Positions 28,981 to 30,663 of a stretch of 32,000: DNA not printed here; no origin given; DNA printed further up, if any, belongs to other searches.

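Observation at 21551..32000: Acyltransferase-dense lipid assembly/export locus ending in MmpL, with a gene order I do not recognise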

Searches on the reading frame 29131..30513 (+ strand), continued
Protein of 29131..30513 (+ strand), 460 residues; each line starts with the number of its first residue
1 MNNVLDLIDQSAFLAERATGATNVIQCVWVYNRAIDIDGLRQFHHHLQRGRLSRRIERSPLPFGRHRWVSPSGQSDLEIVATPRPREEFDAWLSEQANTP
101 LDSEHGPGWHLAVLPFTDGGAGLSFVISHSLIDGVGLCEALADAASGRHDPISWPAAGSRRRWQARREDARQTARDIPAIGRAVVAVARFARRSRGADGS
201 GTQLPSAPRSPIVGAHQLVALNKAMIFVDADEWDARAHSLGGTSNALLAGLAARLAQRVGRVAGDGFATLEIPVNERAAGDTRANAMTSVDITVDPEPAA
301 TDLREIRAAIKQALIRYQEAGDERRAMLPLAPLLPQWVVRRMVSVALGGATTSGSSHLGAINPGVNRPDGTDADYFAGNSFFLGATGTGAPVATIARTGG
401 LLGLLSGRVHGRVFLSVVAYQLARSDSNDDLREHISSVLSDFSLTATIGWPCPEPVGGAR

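Call 51: search_protein_families(library=pfam, proteins=[P0245, P0246, P0247, P0260, P0248, P0249], max_evalue=0.00001)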
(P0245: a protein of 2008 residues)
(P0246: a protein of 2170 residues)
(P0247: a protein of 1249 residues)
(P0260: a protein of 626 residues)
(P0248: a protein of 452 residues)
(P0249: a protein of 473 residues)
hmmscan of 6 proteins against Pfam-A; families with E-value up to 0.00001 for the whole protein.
P0245 (2008 aa): 10 families
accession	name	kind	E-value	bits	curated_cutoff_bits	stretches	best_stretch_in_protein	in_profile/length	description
PF00698.26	Acyl_transf_1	-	6.3e-85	285.9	32.7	1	45-368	1-317/319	Acyl transferase domain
PF08659.16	KR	-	1.6e-57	194.7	22.6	1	1190-1368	1-179/180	KR domain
PF21089.3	PKS_DH_N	-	6.9e-23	81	27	1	414-514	1-103/103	Polyketide synthase dehydratase domain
PF13602.12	ADH_zinc_N_2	-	7.8e-23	82.3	27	1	1046-1180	1-134/134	Zinc-binding dehydrogenase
PF14765.12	PS-DH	-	3.3e-21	76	23.7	1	536-684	4-163/166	Polyketide synthase dehydratase N-terminal domain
PF00107.32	ADH_zinc_N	-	1.1e-14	55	31.8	1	1013-1102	1-90/129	Zinc-binding dehydrogenase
PF22953.2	SpnB_Rossmann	-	6.3e-14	53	27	1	755-855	71-170/170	Polyketide synthase extender module SpnB, Rossmann fold domain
PF00550.31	PP-binding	-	8e-14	52.1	20.8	1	1479-1539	8-67/67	Phosphopantetheine attachment site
PF00106.31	adh_short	-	4.5e-10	39.8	26.6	1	1191-1353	2-164/195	short chain dehydrogenase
PF08240.17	ADH_N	-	2.1e-06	28.4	23.5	1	895-948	2-61/104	Alcohol dehydrogenase GroES-like domain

P0246 (2170 aa): 9 families
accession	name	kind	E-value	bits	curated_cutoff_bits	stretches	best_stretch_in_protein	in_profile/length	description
PF00698.26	Acyl_transf_1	-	1.5e-89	301.1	32.7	1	1230-1553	1-317/319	Acyl transferase domain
PF00109.32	ketoacyl-synt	-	2.7e-87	293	20.8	1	705-942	2-252/252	Beta-ketoacyl synthase, N-terminal domain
PF00501.34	AMP-binding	-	4.4e-55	187.5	29.9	1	11-413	2-384/384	AMP-binding enzyme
PF02801.28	Ketoacyl-synt_C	-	4.2e-43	146.6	20.8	1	950-1067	1-118/119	Beta-ketoacyl synthase, C-terminal domain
PF00550.31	PP-binding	-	3.2e-25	88.6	20.8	2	622-683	7-67/67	Phosphopantetheine attachment site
PF16197.11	KAsynt_C_assoc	-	1.6e-17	64.3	33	1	1070-1185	1-108/111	Ketoacyl-synthetase C-terminal extension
PF22621.2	CurL-like_PKS_C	-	3.7e-12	46.5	27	1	1139-1189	4-54/64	CurL-like, PKS C-terminal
PF00108.29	Thiolase_N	-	1.6e-06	28.2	26.4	1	852-901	71-122/260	Thiolase, N-terminal domain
PF22336.2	RhiE-like_linker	-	2.5e-06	27.8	27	1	1141-1209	3-65/67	RhiE-like, KS-MAT linker domain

P0247 (1249 aa): 6 families
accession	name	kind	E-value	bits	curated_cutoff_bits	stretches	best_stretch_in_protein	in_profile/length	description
PF08659.16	KR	-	3.4e-51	174.2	22.6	1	433-612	1-180/180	KR domain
PF00698.26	Acyl_transf_1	-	6.9e-16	59.1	32.7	1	1-123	195-317/319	Acyl transferase domain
PF00550.31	PP-binding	-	2.2e-14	53.9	20.8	1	722-787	3-67/67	Phosphopantetheine attachment site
PF00106.31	adh_short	-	4.1e-14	53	26.6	1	434-597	2-165/195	short chain dehydrogenase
PF01370.27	Epimerase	-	4.8e-11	43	20.9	1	435-570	1-117/240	NAD dependent epimerase/dehydratase family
PF13561.12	adh_short_C2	-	9.1e-10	38.9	27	1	444-593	8-155/236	Enoyl-(Acyl carrier protein) reductase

P0260 (626 aa): 2 families
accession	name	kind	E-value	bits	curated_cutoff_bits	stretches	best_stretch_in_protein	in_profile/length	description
PF08659.16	KR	-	5e-17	62.8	22.6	1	1-47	133-179/180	KR domain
PF00550.31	PP-binding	-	1.1e-14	54.8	20.8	1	153-218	3-67/67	Phosphopantetheine attachment site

P0248 (452 aa): 0 families

P0249 (473 aa): 0 families

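Call 52: list_cluster_members(proteins=[P0245, P0246, P0247, P0260, P0248, P0249, P0250, P0252, P0254, P0255])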
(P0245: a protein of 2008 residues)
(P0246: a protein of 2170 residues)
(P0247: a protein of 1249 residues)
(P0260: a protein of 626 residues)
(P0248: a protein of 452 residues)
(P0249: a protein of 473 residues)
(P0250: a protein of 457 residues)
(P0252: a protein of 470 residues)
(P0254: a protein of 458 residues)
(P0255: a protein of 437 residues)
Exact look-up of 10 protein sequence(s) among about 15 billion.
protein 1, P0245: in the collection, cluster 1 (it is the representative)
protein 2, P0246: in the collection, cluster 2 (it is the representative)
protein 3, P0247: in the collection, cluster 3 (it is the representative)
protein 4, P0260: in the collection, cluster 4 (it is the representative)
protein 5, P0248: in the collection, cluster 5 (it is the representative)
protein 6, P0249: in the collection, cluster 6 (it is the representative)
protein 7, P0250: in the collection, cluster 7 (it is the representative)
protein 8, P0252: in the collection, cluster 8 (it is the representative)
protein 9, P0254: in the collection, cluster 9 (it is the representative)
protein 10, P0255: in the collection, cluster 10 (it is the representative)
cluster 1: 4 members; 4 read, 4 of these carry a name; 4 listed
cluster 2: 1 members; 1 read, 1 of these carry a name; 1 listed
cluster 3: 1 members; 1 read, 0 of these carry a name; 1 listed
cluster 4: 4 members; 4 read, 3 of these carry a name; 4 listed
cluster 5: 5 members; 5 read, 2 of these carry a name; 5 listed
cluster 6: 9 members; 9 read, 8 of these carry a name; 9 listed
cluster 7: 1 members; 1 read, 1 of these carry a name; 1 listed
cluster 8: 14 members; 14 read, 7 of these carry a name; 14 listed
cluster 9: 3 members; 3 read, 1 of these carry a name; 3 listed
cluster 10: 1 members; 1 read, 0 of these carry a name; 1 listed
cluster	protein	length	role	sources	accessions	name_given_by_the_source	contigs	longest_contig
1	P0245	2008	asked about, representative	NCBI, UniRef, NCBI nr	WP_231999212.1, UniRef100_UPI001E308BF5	SDR family NAD(P)-dependent oxidoreductase [Mycobacterium sp. 1081908.1] | SDR family NAD(P)-dependent oxidoreductase n=1 Tax=Mycobacterium sp. 1081908.1 ...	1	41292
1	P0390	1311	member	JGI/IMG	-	NADPH:quinone reductase-like Zn-dependent oxidoreductase/NADP-dependent 3-hydroxy acid ...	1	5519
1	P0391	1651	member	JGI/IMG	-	NADPH:quinone reductase-like Zn-dependent oxidoreductase/NADP-dependent 3-hydroxy acid ...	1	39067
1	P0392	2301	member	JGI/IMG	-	acyl transferase domain-containing protein/NADP-dependent 3-hydroxy acid dehydrogenase ...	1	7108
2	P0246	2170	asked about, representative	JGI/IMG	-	acyl transferase domain-containing protein/acyl-CoA synthetase (AMP-forming)/AMP-acid ...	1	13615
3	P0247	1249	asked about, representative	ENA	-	-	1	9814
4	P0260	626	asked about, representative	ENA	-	-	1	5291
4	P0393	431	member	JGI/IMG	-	hypothetical protein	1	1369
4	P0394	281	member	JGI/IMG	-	hypothetical protein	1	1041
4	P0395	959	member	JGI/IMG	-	short-subunit dehydrogenase/acyl carrier protein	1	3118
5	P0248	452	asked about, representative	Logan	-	-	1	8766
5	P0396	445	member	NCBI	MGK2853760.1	MAG: hypothetical protein ACSLE3_06575 [Microbacteriaceae bacterium]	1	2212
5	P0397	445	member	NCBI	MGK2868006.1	MAG: hypothetical protein ACSLFA_15425 [Mycobacterium sp.]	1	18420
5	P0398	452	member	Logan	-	-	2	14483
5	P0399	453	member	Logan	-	-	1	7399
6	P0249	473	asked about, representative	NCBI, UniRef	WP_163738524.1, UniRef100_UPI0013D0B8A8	hypothetical protein [Mycobacterium gallinarum] | hypothetical protein n=1 Tax=Mycobacterium gallinarum TaxID=39689 RepID=UPI0013D0B8A8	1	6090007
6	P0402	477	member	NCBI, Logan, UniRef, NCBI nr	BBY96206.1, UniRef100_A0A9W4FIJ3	hypothetical protein MGALJ_58750 [Mycobacterium gallinarum] | Uncharacterized protein n=1 Tax=Mycobacterium gallinarum TaxID=39689 ...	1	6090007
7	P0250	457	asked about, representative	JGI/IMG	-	hypothetical protein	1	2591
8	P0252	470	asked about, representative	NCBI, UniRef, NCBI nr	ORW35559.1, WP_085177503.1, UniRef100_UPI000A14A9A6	hypothetical protein [Mycobacterium paraense] | hypothetical protein n=1 Tax=Mycobacterium paraense TaxID=767916 RepID=UPI000A14A9A6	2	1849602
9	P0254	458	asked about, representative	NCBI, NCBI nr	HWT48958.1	MAG TPA: hypothetical protein VN255_10405 [Mycobacterium sp.] | hypothetical protein [Mycobacterium sp.]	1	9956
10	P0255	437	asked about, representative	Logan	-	-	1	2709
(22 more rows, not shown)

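Call 53: find_encoding_contigs(protein=P0245, flank=10000, max_places=2)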
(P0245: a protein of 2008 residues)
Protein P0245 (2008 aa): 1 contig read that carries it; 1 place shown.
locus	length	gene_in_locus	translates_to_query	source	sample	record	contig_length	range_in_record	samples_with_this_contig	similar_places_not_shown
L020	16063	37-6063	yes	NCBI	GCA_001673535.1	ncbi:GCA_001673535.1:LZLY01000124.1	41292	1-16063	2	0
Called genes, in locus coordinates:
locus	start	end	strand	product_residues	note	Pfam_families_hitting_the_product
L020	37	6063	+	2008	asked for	PF00698:Acyl_transf_1, PF21089:PKS_DH_N, PF14765:PS-DH, PF22953:SpnB_Rossmann, PF00107:ADH_zinc_N, PF13602:ADH_zinc_N_2, PF00106:adh_short, PF08659:KR, +3 more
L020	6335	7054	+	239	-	PF05305:DUF732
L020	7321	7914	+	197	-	-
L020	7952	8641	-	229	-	PF01083:Cutinase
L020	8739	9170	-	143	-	PF00011:HSP20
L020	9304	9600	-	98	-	-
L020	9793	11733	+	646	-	-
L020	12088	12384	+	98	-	-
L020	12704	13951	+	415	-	PF00135:COesterase, PF20434:BD-FAE, PF07859:Abhydrolase_3, PF00326:Peptidase_S9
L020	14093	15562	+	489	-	PF03007:WS_DGAT_cat, PF06974:WS_DGAT_C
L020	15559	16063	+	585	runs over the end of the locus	PF00702:Hydrolase, PF12710:HAD, PF01553:Acyltransferase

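Call 54: find_encoding_contigs(protein=P0246, flank=10000, max_places=2)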
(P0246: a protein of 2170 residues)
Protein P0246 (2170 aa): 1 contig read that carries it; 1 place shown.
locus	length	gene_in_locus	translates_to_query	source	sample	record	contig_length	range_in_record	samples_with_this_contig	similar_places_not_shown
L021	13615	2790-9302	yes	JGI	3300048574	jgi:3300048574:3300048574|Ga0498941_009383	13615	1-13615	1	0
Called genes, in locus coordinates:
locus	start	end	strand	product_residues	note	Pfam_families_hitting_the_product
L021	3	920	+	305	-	?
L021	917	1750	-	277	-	PF00106:adh_short, PF08659:KR, PF13561:adh_short_C2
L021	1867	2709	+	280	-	PF13560:HTH_31, PF01381:HTH_3 (weak), PF17765:MLTR_LBD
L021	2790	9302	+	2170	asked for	PF00501:AMP-binding, PF00550:PP-binding, PF00109:ketoacyl-synt, PF02801:Ketoacyl-synt_C, PF16197:KAsynt_C_assoc, PF22621:CurL-like_PKS_C, PF00698:Acyl_transf_1, PF00550:PP-binding, +2 more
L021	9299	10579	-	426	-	PF00291:PALP, PF00585:Thr_dehydrat_C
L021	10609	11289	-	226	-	PF01903:CbiX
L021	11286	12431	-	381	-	PF02602:HEM4, PF00486:Trans_reg_C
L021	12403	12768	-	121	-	PF13806:Rieske_2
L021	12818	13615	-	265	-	?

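Call 55: find_encoding_contigs(protein=P0249, flank=10000, max_places=2)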
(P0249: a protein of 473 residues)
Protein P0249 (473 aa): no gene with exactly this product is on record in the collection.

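Call 56: find_encoding_contigs(protein=P0402, flank=10000, max_places=2)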
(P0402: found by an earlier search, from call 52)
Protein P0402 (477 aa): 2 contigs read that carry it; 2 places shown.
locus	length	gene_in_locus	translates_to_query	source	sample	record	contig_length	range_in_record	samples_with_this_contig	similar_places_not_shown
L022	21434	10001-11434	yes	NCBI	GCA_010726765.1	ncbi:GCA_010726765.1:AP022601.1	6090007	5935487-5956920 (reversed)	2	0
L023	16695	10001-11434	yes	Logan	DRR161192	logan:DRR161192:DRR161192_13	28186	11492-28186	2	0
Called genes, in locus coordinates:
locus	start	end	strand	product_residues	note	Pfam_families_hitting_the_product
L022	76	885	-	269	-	PF05711:TylF, PF13578:Methyltransf_24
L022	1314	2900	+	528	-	PF07690:MFS_1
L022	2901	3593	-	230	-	PF04989:RMNT_CmcI, PF13578:Methyltransf_24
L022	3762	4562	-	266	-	-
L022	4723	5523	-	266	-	PF03141:Methyltransf_29 (weak), PF13489:Methyltransf_23, PF01209:Ubie_methyltran, PF08241:Methyltransf_11, PF08242:Methyltransf_12, PF13649:Methyltransf_25, PF13847:Methyltransf_31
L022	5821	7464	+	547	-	PF00732:GMC_oxred_N, PF00890:FAD_binding_2 (faint), PF01266:DAO (faint), PF12831:FAD_oxidored (faint), PF05199:GMC_oxred_C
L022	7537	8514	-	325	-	PF01408:GFO_IDH_MocA, PF02894:GFO_IDH_MocA_C, PF22725:GFO_IDH_MocA_C3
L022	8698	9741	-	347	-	PF13469:Sulfotransfer_3 (weak)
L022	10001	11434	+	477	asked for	-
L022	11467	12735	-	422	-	PF03033:Glyco_transf_28, PF06722:EryCIII-like_C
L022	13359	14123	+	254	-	PF05118:Asp_Arg_Hydrox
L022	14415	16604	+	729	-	PF01757:Acyl_transf_3, PF19040:SGNH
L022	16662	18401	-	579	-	PF00501:AMP-binding, PF23024:AMP-dom_DIP2-like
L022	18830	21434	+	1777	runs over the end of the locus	PF00109:ketoacyl-synt, PF02801:Ketoacyl-synt_C, PF16197:KAsynt_C_assoc, PF22336:RhiE-like_linker, PF22621:CurL-like_PKS_C, PF00698:Acyl_transf_1, PF21089:PKS_DH_N, PF14765:PS-DH, +3 more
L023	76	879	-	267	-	PF05711:TylF, PF13578:Methyltransf_24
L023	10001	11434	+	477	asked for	-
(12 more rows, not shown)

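Call 64: list_cluster_members(proteins=[P0256, P0257, P0258, P0261, P0263, P0264, P0266, P0267, P0272, P0280])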
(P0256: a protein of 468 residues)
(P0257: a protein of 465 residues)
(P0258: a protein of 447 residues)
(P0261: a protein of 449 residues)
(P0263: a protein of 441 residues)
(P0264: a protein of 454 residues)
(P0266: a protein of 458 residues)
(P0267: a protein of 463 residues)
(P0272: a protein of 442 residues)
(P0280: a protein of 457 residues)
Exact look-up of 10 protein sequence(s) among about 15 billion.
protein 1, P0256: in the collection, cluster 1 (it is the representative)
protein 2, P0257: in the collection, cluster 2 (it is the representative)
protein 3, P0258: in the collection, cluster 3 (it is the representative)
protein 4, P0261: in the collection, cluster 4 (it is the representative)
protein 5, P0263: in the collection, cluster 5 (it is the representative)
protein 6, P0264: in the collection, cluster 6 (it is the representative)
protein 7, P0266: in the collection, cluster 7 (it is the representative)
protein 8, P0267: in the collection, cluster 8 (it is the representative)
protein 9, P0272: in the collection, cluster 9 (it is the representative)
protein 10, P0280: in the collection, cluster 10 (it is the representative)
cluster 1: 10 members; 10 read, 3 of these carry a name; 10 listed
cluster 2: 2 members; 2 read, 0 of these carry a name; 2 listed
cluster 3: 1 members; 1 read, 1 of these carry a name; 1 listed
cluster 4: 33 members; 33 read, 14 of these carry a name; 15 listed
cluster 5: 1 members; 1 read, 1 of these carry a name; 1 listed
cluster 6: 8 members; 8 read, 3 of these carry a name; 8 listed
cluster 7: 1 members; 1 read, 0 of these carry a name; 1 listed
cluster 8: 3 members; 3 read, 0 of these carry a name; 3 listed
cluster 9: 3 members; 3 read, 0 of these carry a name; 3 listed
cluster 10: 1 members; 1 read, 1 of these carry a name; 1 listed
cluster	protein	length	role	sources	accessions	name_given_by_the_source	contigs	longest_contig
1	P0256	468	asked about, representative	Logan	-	-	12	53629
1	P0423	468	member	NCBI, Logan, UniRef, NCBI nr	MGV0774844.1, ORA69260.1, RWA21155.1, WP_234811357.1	wax ester/triacylglycerol synthase family O-acyltransferase [Mycolicibacterium elephantis] | Diacylglycerol O-acyltransferase n=3 Tax=Mycolicibacterium elephantis TaxID=81858 ...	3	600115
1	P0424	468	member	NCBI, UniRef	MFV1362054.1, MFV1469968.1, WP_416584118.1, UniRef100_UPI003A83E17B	hypothetical protein AAHH97_01105 [Mycolicibacterium elephantis] | hypothetical protein n=1 Tax=Mycolicibacterium elephantis TaxID=81858 RepID=UPI003A83E17B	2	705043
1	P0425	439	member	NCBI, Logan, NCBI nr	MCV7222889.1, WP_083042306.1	condensation domain-containing protein [Mycolicibacterium elephantis] | hypothetical protein [Mycolicibacterium elephantis]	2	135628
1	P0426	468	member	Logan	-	-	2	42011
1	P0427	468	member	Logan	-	-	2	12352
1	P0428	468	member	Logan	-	-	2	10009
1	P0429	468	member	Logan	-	-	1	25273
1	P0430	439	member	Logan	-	-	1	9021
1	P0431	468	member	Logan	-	-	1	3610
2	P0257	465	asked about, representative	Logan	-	-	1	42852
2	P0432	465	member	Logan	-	-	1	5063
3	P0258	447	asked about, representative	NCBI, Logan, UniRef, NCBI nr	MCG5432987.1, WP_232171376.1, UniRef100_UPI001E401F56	hypothetical protein LV457_11915 [Mycobacterium sp. MYCO198283] | hypothetical protein n=1 Tax=Mycobacterium sp. MYCO198283 TaxID=2883505 ... | hypothetical protein [Mycobacterium sp. MYCO198283]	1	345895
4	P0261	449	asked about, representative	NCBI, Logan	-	-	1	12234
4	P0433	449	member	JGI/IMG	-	hypothetical protein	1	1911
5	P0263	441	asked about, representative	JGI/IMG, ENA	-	hypothetical protein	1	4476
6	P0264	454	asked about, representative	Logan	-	-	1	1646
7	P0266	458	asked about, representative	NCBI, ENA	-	-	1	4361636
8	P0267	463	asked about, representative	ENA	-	-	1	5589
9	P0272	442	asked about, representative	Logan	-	-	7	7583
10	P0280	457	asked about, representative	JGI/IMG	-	diacylglycerol O-acyltransferase / wax synthase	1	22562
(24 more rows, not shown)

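Call 65: find_encoding_contigs(protein=P0423, flank=10000, max_places=1)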
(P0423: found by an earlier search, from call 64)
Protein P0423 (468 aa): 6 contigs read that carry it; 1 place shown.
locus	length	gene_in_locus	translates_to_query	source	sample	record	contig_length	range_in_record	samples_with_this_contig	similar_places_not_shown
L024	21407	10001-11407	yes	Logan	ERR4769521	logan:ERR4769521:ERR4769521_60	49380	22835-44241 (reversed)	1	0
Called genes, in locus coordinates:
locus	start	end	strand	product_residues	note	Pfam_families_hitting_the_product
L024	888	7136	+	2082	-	PF00109:ketoacyl-synt, PF02801:Ketoacyl-synt_C, PF00698:Acyl_transf_1, PF21089:PKS_DH_N, PF14765:PS-DH, PF22953:SpnB_Rossmann, PF08240:ADH_N, PF00107:ADH_zinc_N, +8 more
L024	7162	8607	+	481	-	PF00668:Condensation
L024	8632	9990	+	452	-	-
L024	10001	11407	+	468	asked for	-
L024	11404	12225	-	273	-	PF13489:Methyltransf_23, PF01209:Ubie_methyltran, PF07021:MetW (weak), PF13847:Methyltransf_31, PF08241:Methyltransf_11, PF08242:Methyltransf_12, PF13649:Methyltransf_25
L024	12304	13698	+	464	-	-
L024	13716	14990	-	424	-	PF03033:Glyco_transf_28 (weak), PF00201:UDPGT, PF06722:EryCIII-like_C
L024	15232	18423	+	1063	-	PF03176:MMPL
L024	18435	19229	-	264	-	PF01061:ABC2_membrane, PF12698:ABC2_membrane_3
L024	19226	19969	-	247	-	PF01061:ABC2_membrane, PF12698:ABC2_membrane_3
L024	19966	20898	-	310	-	PF00005:ABC_tran, PF13304:AAA_21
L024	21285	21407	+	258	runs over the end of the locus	PF13489:Methyltransf_23, PF08241:Methyltransf_11, PF13649:Methyltransf_25 (weak)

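Call 66: find_encoding_contigs(protein=P0252, flank=10000, max_places=1)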
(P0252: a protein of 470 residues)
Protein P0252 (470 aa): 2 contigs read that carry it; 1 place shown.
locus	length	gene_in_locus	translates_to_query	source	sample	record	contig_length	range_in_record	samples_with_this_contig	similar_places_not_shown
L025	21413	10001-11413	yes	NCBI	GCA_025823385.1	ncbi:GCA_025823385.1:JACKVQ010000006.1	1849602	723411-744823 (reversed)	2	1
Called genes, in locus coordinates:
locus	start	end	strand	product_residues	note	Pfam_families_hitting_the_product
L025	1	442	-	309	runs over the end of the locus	PF00005:ABC_tran, PF13304:AAA_21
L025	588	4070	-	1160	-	-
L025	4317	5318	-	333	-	PF01408:GFO_IDH_MocA, PF02894:GFO_IDH_MocA_C, PF22725:GFO_IDH_MocA_C3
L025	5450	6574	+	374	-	PF20706:GT4-conflict, PF00534:Glycos_transf_1, PF13692:Glyco_trans_1_4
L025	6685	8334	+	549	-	PF00732:GMC_oxred_N, PF00890:FAD_binding_2 (faint), PF01266:DAO (faint), PF05199:GMC_oxred_C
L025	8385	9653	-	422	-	PF03033:Glyco_transf_28 (weak), PF06722:EryCIII-like_C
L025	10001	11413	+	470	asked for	-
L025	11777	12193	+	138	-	PF05423:Mycobact_memb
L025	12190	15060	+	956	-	PF03176:MMPL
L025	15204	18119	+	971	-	PF03176:MMPL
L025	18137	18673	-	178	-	PF00934:PE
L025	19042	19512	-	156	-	-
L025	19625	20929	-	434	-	PF00202:Aminotran_3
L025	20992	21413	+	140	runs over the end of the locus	-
